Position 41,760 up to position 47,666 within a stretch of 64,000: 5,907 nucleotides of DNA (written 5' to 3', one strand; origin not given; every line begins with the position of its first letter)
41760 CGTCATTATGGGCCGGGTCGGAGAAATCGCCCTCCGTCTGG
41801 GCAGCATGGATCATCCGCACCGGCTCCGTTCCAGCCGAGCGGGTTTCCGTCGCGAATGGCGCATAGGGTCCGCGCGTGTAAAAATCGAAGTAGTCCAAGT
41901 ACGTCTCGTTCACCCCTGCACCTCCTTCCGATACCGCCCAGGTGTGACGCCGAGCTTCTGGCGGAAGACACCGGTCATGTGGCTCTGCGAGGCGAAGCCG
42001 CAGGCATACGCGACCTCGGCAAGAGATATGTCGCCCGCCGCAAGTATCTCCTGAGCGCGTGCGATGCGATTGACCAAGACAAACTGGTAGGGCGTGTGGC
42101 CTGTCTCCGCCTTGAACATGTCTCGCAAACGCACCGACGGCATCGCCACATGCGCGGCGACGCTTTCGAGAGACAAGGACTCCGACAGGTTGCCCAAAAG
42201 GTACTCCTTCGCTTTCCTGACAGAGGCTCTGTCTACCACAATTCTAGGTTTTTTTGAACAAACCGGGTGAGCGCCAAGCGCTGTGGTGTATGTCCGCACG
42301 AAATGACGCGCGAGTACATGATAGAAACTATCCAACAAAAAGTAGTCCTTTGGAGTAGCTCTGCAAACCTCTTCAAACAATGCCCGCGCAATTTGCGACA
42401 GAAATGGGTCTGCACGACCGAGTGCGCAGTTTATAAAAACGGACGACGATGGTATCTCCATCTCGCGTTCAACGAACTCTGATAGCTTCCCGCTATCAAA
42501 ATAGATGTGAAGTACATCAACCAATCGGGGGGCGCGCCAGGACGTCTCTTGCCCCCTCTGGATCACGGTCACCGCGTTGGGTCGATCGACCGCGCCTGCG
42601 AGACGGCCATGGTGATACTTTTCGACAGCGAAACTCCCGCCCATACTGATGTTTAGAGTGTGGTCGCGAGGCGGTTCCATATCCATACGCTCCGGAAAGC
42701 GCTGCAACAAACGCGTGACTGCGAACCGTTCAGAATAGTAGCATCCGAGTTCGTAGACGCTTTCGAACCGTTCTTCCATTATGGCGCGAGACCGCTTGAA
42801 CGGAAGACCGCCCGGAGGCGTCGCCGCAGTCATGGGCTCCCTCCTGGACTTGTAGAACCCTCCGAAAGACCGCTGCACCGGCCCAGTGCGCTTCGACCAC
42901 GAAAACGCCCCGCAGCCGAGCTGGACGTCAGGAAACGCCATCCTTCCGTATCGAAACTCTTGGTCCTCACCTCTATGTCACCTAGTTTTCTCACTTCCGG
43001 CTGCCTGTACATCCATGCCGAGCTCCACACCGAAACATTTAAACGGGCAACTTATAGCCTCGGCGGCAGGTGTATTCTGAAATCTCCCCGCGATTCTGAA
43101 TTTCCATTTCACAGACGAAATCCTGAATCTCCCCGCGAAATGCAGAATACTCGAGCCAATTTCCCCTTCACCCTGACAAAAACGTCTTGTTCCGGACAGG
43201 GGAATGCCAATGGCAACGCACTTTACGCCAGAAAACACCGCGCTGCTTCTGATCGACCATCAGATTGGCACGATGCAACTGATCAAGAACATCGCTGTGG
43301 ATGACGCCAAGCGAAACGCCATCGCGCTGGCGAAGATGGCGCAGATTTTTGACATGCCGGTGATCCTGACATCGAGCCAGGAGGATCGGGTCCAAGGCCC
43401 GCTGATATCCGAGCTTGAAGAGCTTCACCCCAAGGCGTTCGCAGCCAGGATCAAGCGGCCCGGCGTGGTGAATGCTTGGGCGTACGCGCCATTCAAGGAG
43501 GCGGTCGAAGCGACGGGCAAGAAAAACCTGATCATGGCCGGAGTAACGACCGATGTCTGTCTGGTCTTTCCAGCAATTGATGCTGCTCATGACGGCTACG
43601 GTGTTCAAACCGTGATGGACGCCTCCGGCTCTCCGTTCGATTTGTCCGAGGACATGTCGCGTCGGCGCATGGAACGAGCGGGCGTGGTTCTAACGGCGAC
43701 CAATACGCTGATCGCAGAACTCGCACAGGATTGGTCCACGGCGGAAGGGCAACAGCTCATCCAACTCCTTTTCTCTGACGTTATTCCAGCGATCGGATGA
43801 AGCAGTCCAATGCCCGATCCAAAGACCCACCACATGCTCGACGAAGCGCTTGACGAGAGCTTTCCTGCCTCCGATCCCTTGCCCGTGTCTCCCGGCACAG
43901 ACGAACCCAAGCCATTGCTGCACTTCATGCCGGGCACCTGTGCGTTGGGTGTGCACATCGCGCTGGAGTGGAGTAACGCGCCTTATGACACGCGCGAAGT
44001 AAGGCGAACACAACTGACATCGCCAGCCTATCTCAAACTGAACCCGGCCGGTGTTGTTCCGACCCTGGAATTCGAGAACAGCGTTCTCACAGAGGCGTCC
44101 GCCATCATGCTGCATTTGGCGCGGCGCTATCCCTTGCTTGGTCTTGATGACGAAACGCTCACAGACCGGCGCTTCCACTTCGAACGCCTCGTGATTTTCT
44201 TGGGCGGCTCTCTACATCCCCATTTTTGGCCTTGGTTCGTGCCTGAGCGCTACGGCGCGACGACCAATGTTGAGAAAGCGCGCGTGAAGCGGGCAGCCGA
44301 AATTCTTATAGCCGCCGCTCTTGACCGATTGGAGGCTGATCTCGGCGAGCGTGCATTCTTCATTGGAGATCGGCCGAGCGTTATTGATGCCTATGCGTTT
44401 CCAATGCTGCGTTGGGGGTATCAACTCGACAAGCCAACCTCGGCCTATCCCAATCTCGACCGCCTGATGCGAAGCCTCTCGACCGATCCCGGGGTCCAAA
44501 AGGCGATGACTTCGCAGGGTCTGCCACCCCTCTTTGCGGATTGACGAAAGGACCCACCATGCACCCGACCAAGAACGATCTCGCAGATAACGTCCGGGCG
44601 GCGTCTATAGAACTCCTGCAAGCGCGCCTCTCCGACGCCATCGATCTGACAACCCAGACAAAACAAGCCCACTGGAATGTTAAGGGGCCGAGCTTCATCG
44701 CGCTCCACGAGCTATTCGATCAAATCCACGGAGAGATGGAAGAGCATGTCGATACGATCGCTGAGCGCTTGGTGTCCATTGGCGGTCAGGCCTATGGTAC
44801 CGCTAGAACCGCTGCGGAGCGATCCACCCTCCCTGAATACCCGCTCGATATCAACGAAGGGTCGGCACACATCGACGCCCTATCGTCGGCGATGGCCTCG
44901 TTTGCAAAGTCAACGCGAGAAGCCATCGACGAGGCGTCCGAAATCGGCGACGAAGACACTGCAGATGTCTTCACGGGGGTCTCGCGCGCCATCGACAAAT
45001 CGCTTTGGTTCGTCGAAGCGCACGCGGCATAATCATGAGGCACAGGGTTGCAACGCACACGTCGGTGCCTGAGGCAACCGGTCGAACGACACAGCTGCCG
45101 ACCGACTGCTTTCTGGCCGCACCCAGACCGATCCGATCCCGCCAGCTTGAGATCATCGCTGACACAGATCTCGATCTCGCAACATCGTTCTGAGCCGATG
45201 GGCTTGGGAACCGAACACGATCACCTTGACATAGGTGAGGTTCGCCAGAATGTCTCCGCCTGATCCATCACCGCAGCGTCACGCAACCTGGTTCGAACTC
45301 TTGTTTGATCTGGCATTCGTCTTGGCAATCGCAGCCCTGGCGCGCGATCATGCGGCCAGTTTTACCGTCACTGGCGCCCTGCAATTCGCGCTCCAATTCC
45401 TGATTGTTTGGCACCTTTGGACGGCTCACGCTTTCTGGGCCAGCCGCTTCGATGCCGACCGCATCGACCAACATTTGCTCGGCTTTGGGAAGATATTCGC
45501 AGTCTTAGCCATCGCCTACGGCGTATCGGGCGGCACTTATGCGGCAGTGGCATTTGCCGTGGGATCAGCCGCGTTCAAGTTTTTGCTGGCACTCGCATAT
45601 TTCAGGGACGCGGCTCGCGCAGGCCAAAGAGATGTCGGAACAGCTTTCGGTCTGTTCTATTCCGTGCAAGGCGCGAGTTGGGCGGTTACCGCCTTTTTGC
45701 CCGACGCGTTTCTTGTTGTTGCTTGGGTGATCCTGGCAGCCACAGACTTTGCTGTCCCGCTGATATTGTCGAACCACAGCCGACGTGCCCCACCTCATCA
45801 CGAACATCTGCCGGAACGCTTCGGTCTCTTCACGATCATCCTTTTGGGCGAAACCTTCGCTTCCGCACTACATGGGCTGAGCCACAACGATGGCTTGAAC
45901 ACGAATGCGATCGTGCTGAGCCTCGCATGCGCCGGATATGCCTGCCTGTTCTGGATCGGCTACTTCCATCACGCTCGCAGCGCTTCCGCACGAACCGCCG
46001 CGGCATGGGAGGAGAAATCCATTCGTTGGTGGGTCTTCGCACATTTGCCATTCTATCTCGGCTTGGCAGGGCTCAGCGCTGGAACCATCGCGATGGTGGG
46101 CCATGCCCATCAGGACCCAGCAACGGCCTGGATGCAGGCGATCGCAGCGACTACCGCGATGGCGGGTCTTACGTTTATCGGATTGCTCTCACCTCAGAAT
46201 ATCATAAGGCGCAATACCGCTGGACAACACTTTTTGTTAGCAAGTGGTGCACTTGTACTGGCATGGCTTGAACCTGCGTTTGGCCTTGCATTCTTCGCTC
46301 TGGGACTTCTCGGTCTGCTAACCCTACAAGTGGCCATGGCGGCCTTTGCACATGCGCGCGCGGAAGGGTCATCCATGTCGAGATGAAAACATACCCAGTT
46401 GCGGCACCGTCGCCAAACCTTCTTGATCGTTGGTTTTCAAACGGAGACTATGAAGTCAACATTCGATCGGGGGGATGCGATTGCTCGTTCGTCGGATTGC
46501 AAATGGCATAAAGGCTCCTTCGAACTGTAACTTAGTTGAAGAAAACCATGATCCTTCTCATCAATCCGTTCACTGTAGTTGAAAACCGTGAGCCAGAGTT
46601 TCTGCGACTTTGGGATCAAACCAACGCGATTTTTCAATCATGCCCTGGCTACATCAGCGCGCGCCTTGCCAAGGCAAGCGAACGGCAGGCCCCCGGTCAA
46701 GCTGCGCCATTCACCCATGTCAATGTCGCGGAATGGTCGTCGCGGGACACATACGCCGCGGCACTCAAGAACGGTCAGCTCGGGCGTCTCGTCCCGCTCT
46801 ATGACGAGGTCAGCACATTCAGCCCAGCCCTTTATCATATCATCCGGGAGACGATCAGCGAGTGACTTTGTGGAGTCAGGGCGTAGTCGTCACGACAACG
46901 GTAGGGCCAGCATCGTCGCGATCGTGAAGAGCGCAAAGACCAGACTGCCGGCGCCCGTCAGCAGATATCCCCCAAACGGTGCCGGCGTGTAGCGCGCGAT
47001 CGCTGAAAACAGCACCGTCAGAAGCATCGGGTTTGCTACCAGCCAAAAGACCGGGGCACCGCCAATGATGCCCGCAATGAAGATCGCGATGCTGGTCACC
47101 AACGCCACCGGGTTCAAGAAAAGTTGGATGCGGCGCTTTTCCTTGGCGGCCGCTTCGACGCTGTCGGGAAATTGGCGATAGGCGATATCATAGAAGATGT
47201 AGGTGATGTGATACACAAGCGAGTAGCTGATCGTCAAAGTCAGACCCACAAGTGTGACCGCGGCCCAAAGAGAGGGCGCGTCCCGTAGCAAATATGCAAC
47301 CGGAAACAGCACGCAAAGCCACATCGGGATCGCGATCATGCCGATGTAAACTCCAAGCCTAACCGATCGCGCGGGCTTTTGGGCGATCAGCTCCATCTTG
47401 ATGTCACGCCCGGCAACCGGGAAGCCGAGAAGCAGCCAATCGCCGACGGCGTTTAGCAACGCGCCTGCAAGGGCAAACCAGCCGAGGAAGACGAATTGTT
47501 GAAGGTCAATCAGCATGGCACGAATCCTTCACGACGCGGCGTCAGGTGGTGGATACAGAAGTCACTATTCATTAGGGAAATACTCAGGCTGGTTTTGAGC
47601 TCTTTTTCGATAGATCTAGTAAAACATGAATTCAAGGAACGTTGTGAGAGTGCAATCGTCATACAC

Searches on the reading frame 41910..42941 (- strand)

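Call 55: search_protein_families(library=pfam, proteins=[window:41910-42941:-], max_evalue=0.001)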
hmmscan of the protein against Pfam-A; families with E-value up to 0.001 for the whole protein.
window:41910-42941:- (343 aa): 2 families
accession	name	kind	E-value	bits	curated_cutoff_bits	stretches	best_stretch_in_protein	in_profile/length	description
PF12833.13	HTH_18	-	4.1e-20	72.3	33.6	1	262-339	2-79/80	Helix-turn-helix domain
PF00165.29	HTH_AraC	-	2.9e-15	56.4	26.6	1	302-339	6-42/42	Bacterial regulatory helix-turn-helix proteins, AraC family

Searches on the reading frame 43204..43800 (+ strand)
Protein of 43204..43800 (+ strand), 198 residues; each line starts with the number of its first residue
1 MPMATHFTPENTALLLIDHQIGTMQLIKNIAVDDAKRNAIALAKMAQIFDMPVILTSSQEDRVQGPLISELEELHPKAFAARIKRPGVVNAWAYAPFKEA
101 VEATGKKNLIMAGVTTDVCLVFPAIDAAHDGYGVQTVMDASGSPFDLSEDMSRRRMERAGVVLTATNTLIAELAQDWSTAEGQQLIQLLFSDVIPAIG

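Call 55: search_protein_families(library=pfam, proteins=[window:43204-43800:+], max_evalue=0.001)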
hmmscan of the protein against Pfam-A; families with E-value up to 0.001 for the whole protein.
window:43204-43800:+ (198 aa): 1 family
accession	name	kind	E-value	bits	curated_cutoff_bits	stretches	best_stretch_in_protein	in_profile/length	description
PF00857.26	Isochorismatase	-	1.5e-18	67.9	27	1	12-166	1-173/175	Isochorismatase domain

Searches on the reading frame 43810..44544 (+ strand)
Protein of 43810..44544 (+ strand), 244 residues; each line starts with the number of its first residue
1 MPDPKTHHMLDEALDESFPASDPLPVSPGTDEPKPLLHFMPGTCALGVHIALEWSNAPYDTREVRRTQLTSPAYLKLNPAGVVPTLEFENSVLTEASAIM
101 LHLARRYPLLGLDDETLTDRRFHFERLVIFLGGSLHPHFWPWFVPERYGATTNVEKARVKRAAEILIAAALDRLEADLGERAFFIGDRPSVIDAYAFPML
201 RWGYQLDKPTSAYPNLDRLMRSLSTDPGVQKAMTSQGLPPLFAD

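Call 55: search_protein_families(library=pfam, proteins=[window:43810-44544:+], max_evalue=0.001)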
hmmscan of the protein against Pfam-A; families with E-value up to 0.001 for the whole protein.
window:43810-44544:+ (244 aa): 6 families
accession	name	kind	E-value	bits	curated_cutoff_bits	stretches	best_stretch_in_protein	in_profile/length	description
PF13409.12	GST_N_2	-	1.6e-11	45.1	25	1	44-105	4-69/70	Glutathione S-transferase, N-terminal domain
PF13417.12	GST_N_3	-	3.5e-10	40.5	22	1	48-108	13-72/75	Glutathione S-transferase, N-terminal domain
PF13410.11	GST_C_2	-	9.9e-09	35.6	24.9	1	163-218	7-65/69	Glutathione S-transferase, C-terminal domain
PF00043.30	GST_C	-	1.2e-08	35.5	20.7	1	155-225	19-91/93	Glutathione S-transferase, C-terminal domain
PF02798.26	GST_N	-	8.7e-08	32.8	20.9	1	38-105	7-76/76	Glutathione S-transferase, N-terminal domain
PF17171.9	GST_C_6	-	0.00015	21.9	28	1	169-203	3-37/64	Glutathione S-transferase, C-terminal domain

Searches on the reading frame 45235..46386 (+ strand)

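Call 55: search_protein_families(library=pfam, proteins=[window:45235-46386:+], max_evalue=0.001)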
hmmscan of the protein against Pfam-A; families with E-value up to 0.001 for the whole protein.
window:45235-46386:+ (383 aa): 1 family
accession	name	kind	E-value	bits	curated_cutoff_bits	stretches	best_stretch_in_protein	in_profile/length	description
PF06772.16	LtrA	-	7.3e-52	177.2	31.9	1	16-359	1-352/356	Bacterial low temperature requirement A protein (LtrA)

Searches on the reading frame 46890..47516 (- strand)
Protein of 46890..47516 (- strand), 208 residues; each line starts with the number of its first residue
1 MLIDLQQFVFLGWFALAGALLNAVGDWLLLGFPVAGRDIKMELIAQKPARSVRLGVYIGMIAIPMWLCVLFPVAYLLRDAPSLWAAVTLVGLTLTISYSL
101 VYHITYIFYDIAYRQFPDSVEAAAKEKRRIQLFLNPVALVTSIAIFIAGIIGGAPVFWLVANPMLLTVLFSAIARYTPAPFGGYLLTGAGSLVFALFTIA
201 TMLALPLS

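Call 55: search_protein_families(library=pfam, proteins=[window:46890-47516:-], max_evalue=0.001)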
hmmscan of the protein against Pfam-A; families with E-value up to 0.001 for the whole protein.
window:46890-47516:- (208 aa): 1 family
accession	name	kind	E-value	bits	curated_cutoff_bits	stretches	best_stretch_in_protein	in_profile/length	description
PF20599.3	DUF6796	-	1.3e-11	45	26.9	1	13-203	11-220/225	Family of unknown function (DUF6796)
